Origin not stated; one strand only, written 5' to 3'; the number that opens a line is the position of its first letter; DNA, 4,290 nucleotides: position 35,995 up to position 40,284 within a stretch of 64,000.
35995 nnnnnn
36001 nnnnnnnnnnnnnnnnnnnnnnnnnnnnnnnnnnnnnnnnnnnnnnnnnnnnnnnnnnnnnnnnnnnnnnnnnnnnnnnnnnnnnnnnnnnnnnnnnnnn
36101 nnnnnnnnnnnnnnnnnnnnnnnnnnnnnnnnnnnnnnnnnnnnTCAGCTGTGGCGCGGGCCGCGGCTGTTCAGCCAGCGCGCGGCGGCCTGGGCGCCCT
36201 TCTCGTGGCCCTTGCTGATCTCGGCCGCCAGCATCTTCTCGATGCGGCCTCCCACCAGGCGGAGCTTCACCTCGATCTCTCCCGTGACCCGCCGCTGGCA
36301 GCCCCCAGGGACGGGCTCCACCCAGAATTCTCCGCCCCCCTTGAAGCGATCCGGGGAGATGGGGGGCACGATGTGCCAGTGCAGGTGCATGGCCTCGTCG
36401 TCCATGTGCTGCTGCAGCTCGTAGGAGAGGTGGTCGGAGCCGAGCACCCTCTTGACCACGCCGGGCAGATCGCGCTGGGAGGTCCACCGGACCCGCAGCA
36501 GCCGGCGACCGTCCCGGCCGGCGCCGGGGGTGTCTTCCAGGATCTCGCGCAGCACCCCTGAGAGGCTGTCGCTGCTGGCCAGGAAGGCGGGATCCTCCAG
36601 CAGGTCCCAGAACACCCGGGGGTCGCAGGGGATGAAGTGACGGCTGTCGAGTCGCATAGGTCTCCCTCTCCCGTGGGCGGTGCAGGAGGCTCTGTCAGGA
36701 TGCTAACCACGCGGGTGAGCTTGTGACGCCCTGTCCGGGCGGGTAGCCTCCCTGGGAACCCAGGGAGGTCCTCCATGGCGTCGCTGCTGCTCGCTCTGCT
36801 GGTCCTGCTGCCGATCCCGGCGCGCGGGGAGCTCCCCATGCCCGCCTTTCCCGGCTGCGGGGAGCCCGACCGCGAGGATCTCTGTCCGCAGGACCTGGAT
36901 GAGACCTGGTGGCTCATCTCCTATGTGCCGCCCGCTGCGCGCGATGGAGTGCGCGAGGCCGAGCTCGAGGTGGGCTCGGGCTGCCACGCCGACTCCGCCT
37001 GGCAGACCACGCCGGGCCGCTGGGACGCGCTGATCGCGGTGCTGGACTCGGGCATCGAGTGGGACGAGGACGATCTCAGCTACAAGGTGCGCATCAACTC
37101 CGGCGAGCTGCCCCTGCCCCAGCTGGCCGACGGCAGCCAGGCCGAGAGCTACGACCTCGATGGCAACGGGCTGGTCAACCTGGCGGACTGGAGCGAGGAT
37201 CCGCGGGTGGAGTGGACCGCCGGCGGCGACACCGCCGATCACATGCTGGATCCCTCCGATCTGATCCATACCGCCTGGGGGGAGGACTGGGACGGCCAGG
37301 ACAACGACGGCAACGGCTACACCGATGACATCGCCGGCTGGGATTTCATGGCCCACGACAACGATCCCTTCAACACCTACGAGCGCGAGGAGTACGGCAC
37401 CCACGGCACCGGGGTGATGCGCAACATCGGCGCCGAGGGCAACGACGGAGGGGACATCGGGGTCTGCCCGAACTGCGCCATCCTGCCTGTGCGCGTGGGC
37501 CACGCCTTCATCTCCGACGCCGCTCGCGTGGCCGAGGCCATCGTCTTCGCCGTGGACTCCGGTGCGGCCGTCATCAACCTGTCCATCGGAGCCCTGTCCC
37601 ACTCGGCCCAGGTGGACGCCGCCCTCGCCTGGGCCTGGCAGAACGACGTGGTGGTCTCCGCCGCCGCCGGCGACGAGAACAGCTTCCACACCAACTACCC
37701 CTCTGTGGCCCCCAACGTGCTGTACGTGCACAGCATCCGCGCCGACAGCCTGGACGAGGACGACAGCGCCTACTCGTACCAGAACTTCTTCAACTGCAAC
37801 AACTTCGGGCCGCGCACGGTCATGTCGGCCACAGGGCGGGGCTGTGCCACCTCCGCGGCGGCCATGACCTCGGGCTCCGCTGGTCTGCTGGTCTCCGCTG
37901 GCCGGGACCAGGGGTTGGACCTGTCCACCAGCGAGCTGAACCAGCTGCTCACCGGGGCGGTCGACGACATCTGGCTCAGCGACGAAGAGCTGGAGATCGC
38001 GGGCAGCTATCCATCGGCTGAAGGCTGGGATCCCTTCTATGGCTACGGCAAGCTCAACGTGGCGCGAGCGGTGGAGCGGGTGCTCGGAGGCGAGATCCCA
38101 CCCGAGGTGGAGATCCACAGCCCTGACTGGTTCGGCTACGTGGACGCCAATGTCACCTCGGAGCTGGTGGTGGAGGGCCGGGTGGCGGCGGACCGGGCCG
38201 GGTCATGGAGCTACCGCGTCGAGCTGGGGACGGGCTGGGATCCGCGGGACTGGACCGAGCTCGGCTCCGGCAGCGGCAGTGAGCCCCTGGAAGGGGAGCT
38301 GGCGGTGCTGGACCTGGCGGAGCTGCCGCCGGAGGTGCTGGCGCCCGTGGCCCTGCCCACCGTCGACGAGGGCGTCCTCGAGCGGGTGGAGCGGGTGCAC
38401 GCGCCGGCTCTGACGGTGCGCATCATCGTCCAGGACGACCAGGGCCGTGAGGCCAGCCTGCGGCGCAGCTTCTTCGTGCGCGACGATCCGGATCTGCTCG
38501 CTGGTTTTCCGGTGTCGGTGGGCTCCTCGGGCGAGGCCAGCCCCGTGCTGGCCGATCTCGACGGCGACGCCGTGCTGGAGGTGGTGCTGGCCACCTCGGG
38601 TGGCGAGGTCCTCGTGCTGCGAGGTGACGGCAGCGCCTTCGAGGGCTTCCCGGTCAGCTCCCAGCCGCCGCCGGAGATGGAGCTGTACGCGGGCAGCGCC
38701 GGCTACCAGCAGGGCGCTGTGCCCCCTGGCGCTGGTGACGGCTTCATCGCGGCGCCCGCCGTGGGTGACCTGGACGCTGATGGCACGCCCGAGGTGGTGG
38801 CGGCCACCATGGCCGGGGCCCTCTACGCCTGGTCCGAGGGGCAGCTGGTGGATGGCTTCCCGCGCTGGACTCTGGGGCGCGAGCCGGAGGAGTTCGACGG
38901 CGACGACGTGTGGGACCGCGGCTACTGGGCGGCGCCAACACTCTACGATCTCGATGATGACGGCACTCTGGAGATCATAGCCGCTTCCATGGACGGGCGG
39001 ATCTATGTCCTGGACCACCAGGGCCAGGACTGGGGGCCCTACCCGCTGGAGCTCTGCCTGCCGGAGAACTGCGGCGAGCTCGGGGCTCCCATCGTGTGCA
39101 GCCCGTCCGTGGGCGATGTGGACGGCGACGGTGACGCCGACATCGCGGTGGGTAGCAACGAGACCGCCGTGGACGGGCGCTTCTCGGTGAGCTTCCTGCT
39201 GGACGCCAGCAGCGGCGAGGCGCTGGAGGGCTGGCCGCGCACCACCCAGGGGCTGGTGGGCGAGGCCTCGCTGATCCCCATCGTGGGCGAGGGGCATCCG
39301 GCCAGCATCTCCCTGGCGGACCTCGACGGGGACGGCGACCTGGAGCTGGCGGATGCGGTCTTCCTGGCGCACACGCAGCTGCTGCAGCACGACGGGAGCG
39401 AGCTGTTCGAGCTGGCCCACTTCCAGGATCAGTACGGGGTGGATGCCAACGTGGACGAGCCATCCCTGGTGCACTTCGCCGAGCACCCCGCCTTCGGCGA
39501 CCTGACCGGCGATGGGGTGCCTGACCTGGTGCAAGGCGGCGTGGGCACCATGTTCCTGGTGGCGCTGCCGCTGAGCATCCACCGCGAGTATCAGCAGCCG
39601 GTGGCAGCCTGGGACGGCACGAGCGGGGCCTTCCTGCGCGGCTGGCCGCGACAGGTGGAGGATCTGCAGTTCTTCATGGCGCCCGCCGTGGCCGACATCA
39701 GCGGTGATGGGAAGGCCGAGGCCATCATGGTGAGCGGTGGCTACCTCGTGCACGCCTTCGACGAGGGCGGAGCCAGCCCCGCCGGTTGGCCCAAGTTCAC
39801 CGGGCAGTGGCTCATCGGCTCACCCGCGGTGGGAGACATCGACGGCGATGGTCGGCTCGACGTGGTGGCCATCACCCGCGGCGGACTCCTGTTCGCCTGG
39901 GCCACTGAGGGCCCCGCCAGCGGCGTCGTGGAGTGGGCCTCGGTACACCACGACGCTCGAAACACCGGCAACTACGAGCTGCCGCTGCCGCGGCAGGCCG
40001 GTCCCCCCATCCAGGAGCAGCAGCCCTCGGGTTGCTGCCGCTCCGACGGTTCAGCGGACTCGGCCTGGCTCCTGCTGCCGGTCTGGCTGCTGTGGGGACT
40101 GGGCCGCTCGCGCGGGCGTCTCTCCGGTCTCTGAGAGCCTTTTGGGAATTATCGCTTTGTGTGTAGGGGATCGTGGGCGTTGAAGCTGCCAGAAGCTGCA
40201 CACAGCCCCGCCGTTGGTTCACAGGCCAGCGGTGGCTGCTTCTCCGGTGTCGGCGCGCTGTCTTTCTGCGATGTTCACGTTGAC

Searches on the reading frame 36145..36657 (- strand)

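Call 84: search_protein_families(library=pfam, proteins=[window:36145-36657:-], max_evalue=0.00001)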
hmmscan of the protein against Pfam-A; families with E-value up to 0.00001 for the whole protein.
window:36145-36657:- (170 aa): 2 families
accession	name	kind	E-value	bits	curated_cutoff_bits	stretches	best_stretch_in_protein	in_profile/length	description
PF10698.15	DUF2505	-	6.9e-15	55.9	26.9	1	7-162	4-158/158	Protein of unknown function (DUF2505)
PF10604.15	Polyketide_cyc2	-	5.8e-06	27.1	27.4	1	7-148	8-131/142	Polyketide cyclase / dehydrase and lipid transport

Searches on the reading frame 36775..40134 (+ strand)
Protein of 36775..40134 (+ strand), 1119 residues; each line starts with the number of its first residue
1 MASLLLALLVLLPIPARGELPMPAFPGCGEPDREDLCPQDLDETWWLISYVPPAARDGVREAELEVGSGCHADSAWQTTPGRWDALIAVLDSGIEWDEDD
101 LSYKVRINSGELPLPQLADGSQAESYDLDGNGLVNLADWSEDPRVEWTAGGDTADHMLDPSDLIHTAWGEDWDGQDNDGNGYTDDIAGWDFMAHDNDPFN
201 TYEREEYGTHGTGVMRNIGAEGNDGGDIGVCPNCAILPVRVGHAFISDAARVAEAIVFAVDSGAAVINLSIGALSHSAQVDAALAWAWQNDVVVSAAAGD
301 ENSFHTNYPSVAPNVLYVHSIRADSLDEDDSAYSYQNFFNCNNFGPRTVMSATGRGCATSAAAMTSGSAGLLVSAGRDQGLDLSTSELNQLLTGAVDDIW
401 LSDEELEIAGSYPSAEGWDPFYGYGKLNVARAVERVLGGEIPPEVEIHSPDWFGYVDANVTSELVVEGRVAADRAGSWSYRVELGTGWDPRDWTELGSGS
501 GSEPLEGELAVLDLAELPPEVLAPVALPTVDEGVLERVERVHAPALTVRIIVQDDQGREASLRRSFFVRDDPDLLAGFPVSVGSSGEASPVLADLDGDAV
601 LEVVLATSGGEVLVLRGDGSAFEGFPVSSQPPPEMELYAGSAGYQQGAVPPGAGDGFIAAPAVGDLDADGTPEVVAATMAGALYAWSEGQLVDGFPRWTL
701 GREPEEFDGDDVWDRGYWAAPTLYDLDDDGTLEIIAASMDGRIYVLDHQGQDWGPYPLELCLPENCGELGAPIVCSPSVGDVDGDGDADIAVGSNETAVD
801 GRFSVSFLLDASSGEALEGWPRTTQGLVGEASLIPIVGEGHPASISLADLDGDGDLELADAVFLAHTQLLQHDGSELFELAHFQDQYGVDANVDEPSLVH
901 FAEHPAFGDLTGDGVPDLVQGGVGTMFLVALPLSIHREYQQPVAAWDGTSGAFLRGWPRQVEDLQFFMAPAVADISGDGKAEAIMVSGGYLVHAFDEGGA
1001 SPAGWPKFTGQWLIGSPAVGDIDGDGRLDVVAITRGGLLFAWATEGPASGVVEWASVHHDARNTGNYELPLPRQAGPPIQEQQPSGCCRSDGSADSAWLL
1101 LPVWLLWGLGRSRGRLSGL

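Call 86: search_protein_families(library=pfam, proteins=[window:36775-40134:+], max_evalue=0.00001)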
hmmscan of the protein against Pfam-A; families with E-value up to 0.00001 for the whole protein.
window:36775-40134:+ (1119 aa): 4 families
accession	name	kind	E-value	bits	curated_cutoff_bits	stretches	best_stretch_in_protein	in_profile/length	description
PF13517.12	FG-GAP_3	-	3.7e-28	98.3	26.9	2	725-792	1-61/61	FG-GAP-like repeat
PF00082.27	Peptidase_S8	-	4.5e-22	79.1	21.8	1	86-395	5-272/288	Subtilase family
PF01839.29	FG-GAP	-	1.7e-16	60.2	22.1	0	776-794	4-22/37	FG-GAP repeat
PF25292.1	Beta-prop_CGLA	-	3e-08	33.9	26.8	0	724-752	37-65/316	Lambda-carrageenase beta-propeller domain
